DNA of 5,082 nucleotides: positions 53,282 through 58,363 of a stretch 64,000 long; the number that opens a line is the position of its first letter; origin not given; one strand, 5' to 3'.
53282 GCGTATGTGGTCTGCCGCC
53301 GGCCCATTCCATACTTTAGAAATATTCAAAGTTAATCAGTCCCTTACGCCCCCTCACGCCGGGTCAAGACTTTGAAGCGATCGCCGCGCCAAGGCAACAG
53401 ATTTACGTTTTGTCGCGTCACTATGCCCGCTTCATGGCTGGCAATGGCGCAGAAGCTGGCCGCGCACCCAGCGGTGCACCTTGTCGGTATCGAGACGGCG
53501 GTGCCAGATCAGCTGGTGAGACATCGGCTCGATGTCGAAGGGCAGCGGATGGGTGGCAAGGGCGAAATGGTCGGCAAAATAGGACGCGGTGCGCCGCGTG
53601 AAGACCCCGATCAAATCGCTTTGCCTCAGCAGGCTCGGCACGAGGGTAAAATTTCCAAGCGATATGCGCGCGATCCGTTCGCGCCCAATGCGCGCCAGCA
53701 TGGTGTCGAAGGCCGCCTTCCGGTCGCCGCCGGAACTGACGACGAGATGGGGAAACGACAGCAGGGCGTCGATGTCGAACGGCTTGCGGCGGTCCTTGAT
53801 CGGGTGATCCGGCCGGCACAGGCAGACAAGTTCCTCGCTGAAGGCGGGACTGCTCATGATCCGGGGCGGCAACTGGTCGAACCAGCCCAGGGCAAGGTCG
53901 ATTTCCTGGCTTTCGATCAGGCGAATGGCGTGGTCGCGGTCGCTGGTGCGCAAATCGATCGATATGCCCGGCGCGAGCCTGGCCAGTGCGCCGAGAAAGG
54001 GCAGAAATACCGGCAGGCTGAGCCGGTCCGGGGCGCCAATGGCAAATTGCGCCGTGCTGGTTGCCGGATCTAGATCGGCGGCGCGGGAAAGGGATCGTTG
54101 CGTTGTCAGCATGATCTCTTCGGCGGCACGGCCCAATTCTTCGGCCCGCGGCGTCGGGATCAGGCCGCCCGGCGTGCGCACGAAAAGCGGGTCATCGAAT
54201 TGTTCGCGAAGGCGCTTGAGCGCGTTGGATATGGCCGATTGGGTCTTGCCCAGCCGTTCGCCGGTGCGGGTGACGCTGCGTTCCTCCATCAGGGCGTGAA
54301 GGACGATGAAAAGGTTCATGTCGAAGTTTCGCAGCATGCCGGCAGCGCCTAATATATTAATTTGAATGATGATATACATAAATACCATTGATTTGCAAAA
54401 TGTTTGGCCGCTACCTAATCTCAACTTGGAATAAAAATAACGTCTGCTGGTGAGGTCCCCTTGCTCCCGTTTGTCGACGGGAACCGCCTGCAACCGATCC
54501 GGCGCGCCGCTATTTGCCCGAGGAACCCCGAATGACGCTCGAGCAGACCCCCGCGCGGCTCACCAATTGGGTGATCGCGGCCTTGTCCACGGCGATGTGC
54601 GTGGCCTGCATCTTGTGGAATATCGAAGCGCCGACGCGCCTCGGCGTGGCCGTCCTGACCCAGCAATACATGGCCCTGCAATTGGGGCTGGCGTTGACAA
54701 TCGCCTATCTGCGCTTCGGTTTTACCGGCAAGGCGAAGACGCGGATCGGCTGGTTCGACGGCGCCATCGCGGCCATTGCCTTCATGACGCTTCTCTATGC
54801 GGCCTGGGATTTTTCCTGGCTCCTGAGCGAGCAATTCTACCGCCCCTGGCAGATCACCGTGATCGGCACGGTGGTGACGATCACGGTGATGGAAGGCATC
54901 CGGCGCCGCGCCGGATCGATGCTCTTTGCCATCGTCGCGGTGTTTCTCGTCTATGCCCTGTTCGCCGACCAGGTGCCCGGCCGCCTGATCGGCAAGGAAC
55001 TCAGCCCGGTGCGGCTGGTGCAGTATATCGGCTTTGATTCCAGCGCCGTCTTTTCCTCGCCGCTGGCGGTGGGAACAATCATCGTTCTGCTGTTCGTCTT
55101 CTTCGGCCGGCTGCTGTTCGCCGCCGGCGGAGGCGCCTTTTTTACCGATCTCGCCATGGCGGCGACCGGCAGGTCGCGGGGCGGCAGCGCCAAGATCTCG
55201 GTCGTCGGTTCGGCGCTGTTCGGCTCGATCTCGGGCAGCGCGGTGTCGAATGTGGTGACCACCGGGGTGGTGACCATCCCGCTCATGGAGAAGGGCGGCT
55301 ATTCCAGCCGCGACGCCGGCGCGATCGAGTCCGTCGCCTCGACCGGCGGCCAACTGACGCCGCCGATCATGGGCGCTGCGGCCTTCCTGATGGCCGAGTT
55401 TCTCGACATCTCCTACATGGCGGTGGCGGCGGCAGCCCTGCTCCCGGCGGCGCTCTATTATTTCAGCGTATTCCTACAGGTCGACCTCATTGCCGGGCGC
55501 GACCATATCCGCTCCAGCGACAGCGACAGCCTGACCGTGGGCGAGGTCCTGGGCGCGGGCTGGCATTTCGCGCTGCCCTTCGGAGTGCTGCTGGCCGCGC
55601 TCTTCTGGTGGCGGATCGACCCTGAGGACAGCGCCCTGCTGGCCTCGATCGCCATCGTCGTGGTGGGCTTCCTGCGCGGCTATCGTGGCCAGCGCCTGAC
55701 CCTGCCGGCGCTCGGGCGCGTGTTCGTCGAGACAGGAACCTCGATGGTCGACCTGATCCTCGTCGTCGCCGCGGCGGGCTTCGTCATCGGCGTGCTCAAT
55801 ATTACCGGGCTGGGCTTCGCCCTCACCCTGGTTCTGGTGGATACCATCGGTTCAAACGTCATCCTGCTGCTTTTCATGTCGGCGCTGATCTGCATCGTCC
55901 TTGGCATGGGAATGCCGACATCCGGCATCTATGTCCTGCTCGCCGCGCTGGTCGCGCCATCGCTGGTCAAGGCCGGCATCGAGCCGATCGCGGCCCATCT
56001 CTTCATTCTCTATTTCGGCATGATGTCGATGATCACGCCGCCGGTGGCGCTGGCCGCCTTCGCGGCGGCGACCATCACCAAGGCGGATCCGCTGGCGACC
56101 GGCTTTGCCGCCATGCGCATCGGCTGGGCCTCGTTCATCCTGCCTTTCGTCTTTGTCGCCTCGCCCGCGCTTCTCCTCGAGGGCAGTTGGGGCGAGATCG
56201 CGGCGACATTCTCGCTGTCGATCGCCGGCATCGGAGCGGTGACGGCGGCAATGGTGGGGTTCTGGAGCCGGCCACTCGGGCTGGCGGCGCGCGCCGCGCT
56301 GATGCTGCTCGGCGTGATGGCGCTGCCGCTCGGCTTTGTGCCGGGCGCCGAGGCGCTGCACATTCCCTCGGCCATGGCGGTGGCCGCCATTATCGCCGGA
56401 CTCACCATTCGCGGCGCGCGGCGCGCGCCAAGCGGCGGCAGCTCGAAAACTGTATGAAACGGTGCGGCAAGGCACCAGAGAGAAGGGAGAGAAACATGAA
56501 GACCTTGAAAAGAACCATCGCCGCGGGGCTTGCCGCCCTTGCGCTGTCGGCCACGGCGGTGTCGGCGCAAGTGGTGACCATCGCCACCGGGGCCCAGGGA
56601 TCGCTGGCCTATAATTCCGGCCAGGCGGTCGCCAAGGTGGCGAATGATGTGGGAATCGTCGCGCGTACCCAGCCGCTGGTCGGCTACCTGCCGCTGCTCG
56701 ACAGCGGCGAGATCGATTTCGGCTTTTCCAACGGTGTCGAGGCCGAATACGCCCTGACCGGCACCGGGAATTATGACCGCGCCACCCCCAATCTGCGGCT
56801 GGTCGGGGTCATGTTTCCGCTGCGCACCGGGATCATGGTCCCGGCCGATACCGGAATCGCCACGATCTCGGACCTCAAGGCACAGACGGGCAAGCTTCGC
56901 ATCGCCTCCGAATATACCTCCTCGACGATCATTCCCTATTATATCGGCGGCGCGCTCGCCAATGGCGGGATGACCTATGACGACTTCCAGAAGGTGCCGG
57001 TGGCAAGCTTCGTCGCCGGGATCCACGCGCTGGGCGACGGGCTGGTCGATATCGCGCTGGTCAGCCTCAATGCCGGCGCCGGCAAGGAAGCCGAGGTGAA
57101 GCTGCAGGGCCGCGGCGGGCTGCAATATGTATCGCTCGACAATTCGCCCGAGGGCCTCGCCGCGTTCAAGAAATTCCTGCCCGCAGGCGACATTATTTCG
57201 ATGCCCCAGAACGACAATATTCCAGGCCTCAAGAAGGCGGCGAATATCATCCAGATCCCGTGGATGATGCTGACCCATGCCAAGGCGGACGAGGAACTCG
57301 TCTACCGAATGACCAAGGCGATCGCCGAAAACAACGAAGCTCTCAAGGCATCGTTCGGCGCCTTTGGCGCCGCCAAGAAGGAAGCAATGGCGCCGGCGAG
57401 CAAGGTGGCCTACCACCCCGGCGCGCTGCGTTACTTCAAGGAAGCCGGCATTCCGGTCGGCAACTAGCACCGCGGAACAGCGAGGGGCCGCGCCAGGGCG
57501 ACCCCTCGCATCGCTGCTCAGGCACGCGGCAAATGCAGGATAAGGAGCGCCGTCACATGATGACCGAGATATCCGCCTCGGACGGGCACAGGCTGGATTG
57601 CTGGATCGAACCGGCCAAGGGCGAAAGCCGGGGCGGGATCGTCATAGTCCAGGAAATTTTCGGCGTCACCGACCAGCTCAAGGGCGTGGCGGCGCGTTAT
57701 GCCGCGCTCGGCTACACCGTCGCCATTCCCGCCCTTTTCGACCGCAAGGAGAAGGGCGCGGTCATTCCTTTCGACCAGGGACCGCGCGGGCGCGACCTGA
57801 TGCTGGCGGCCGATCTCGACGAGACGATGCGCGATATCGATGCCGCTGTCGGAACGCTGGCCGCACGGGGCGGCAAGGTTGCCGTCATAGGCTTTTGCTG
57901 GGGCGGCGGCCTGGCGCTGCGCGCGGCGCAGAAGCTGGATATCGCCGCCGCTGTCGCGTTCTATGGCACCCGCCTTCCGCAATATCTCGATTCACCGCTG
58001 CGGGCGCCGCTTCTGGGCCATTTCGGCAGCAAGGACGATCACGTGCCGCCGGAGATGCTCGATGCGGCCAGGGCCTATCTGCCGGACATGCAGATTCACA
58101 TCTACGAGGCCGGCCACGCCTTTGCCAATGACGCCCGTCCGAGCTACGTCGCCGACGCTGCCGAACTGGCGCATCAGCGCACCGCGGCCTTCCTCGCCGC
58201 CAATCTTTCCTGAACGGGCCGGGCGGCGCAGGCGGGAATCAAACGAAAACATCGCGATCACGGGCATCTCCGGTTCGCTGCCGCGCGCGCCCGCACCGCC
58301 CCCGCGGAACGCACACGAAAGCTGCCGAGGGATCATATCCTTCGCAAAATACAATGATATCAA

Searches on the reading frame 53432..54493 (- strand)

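Call 62: search_protein_families(library=pfam, proteins=[window:53432-54493:-], max_evalue=0.00001)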
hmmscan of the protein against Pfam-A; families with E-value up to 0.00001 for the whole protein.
window:53432-54493:- (353 aa): 2 families
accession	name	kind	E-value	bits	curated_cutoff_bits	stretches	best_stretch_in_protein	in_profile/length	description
PF03466.25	LysR_substrate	-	3.9e-29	102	28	1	149-351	7-208/209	LysR substrate binding domain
PF00126.33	HTH_1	-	4.4e-17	62.2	26.6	1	61-118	3-60/60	Bacterial regulatory helix-turn-helix protein, lysR family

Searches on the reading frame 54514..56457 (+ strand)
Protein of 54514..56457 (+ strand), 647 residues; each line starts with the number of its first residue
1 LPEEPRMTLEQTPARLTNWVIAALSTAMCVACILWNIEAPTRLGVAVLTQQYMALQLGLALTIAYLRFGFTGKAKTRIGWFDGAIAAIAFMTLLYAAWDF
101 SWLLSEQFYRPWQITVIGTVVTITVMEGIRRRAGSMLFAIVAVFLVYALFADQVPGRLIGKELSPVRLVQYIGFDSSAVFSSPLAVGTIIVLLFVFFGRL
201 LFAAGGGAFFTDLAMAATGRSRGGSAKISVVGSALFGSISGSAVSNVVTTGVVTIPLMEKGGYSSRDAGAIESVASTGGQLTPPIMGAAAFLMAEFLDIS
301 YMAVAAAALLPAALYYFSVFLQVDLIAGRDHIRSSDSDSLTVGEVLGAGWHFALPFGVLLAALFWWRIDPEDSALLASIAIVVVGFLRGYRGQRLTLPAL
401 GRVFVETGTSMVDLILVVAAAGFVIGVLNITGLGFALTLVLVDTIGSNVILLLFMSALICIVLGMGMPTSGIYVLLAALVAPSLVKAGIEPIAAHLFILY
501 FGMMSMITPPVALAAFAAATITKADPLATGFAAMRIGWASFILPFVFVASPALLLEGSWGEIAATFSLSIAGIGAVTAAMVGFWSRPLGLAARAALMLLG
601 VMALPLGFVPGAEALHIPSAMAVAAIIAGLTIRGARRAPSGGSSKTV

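Call 62: search_protein_families(library=pfam, proteins=[window:54514-56457:+], max_evalue=0.00001)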
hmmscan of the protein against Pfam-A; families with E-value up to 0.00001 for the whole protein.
window:54514-56457:+ (647 aa): 1 family
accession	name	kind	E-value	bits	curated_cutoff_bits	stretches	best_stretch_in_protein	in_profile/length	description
PF06808.19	DctM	-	3.3e-84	283.6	23.8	1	121-556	2-407/413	Tripartite ATP-independent periplasmic transporter, DctM component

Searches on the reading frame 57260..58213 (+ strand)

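Call 62: search_protein_families(library=pfam, proteins=[window:57260-58213:+], max_evalue=0.00001)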
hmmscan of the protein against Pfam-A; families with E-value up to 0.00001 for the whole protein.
window:57260-58213:+ (317 aa): 1 family
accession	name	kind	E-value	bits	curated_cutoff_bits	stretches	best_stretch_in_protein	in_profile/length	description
PF01738.24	DLH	-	1.4e-38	133.1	21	1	123-314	12-215/217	Dienelactone hydrolase family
